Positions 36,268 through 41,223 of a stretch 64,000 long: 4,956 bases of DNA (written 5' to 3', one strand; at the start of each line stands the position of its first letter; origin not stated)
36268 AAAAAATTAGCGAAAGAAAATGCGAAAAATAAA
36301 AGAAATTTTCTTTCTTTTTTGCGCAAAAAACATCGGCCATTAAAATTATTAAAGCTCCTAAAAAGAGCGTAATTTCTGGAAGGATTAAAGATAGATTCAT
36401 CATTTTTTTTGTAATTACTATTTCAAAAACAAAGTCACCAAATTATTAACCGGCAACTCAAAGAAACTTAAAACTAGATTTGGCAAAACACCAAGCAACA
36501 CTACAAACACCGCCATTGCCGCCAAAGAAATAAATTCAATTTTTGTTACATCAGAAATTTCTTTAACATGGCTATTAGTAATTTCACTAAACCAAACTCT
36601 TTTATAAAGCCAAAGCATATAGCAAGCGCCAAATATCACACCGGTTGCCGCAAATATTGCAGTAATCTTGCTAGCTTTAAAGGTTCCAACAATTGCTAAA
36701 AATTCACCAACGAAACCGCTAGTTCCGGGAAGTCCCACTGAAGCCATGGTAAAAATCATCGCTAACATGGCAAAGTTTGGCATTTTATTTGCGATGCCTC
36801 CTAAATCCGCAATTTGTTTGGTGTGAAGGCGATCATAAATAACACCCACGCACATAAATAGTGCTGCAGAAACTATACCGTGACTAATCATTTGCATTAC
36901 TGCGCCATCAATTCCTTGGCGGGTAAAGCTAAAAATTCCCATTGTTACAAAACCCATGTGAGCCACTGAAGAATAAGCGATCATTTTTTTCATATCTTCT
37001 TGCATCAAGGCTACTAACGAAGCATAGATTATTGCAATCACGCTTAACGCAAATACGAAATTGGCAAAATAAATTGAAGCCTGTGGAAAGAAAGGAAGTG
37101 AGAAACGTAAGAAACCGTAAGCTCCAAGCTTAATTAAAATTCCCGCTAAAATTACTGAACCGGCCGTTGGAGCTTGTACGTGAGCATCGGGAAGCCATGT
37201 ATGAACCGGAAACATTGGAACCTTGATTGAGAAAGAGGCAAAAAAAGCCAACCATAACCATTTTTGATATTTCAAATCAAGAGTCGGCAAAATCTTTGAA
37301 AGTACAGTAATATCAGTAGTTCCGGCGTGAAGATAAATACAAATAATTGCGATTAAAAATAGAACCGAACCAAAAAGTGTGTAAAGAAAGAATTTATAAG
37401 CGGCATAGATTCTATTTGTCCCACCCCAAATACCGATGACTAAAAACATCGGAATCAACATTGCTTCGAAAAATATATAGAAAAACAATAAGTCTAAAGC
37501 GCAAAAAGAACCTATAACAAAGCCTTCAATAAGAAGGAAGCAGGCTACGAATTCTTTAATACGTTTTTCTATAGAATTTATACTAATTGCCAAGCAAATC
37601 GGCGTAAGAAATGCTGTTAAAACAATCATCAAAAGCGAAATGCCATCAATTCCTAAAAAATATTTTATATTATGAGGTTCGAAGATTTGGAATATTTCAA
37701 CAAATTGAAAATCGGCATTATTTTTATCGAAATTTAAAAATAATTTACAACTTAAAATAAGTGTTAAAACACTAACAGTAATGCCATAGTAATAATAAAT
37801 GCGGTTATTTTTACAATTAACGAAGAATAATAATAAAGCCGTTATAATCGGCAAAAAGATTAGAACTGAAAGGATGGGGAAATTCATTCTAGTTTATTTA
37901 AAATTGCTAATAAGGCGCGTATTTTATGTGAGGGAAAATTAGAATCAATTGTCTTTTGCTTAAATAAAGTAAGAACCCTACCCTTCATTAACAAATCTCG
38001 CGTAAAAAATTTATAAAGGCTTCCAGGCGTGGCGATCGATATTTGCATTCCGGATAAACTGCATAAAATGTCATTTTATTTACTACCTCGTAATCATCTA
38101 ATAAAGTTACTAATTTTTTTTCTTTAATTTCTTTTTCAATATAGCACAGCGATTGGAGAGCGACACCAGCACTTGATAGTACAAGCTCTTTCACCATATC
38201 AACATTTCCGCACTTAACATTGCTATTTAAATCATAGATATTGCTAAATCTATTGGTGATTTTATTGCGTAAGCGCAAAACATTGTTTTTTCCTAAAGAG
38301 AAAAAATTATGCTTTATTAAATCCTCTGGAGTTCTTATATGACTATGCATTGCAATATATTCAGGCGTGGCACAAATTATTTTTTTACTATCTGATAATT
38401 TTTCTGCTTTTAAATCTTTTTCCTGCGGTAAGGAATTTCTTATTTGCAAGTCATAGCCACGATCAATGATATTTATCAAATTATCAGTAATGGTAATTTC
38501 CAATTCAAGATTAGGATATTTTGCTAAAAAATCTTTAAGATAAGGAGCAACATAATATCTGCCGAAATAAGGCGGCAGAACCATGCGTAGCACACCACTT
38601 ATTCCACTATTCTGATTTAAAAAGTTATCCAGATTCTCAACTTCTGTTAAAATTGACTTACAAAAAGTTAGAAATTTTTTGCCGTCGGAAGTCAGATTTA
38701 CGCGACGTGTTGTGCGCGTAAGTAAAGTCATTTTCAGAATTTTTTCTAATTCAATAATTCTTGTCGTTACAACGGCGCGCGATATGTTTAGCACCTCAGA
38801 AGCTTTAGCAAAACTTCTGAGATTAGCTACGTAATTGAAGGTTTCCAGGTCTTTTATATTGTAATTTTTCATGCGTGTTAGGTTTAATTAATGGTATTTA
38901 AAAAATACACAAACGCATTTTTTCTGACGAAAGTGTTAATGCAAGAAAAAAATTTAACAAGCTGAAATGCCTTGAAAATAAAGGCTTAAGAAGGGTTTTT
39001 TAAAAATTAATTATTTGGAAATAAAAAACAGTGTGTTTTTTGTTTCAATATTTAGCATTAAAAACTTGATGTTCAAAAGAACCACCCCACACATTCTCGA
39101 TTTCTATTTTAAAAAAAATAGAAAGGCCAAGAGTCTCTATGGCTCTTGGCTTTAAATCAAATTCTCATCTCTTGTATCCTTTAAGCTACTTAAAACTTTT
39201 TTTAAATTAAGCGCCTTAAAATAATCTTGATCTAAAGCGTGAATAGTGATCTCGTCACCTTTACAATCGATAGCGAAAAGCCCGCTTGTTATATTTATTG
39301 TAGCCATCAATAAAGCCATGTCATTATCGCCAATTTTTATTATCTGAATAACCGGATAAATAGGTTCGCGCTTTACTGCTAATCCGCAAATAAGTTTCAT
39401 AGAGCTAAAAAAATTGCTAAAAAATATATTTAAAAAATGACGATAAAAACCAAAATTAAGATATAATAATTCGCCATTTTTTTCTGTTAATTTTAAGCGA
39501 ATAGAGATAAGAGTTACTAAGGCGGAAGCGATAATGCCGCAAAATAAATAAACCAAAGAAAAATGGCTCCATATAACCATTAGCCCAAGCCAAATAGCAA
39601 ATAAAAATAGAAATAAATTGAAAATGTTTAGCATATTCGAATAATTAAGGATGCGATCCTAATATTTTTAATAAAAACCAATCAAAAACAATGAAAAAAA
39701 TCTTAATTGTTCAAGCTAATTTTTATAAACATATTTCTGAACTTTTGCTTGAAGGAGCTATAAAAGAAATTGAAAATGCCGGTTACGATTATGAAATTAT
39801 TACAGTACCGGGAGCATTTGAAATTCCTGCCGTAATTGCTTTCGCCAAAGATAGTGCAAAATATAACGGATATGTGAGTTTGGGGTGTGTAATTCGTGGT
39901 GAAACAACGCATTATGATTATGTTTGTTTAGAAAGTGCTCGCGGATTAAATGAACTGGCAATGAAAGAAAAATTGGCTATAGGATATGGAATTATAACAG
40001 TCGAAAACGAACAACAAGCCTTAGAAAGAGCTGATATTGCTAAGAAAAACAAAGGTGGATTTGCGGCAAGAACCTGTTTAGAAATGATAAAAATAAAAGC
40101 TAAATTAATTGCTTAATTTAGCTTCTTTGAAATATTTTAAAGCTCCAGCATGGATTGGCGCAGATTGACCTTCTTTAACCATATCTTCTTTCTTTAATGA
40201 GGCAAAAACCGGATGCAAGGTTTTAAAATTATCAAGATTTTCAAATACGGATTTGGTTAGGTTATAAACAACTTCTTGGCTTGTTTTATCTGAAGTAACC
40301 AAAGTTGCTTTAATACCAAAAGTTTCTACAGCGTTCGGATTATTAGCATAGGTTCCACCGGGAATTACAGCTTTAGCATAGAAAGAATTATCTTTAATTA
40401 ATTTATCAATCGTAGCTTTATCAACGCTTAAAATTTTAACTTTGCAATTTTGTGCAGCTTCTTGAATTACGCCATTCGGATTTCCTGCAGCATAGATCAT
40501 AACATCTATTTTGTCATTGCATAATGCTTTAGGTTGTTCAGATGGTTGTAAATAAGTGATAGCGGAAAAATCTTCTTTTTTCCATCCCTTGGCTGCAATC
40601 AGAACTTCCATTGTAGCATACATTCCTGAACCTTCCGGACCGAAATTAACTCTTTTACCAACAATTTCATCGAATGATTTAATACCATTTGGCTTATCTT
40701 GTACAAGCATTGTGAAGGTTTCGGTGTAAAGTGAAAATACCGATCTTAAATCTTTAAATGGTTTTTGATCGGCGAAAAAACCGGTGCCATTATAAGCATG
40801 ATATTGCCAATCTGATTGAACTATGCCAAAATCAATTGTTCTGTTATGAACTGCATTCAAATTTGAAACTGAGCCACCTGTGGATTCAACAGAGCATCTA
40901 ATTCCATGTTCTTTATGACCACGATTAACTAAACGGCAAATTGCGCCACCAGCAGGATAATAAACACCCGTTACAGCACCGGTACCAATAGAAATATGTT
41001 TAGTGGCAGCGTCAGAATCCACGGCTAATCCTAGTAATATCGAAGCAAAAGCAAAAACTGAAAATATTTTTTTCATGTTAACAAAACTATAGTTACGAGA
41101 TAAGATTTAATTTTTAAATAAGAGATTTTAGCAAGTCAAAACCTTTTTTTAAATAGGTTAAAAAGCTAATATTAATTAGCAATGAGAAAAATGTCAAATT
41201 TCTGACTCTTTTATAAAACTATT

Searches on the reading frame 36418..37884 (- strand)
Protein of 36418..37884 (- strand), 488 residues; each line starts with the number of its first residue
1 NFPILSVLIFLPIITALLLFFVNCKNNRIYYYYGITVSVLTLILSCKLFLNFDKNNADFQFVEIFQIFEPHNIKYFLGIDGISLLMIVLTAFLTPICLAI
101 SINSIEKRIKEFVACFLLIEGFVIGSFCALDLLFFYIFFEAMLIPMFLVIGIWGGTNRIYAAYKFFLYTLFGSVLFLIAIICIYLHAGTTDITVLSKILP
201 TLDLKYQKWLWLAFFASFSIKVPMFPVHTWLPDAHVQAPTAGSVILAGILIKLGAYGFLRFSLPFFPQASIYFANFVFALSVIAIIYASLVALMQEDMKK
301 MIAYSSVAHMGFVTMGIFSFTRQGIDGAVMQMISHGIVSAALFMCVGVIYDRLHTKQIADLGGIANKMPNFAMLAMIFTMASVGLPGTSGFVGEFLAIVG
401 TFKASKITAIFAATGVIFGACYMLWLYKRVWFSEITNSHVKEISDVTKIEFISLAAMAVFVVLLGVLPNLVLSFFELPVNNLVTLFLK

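Call 63: search_protein_families(library=pfam, proteins=[window:36418-37884:-], max_evalue=0.00001)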
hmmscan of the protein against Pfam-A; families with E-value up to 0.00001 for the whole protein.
window:36418-37884:- (488 aa): 1 family
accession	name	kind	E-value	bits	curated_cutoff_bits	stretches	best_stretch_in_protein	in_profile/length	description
PF00361.26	Proton_antipo_M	-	3.5e-83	279.6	21.5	1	129-416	1-291/294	NADH:quinone oxidoreductase/Mrp antiporter, TM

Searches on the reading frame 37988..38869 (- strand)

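Call 63: search_protein_families(library=pfam, proteins=[window:37988-38869:-], max_evalue=0.00001)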
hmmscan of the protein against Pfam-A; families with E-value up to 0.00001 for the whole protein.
window:37988-38869:- (293 aa): 2 families
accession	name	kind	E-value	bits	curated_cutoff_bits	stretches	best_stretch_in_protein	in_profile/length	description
PF03466.25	LysR_substrate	-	5e-33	114.7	28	1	89-291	3-206/209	LysR substrate binding domain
PF00126.33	HTH_1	-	3.1e-15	56.3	26.6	1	5-64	1-60/60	Bacterial regulatory helix-turn-helix protein, lysR family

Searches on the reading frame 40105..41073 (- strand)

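Call 63: search_protein_families(library=pfam, proteins=[window:40105-41073:-], max_evalue=0.00001)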
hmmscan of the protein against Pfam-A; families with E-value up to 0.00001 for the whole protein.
window:40105-41073:- (322 aa): 2 families
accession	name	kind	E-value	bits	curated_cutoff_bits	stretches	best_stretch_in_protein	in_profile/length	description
PF16868.10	NMT1_3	-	2.2e-87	293.8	27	1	29-318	1-288/289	NMT1-like family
PF09084.16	NMT1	-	4.3e-09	37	20.5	1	54-234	17-184/216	NMT1/THI5 like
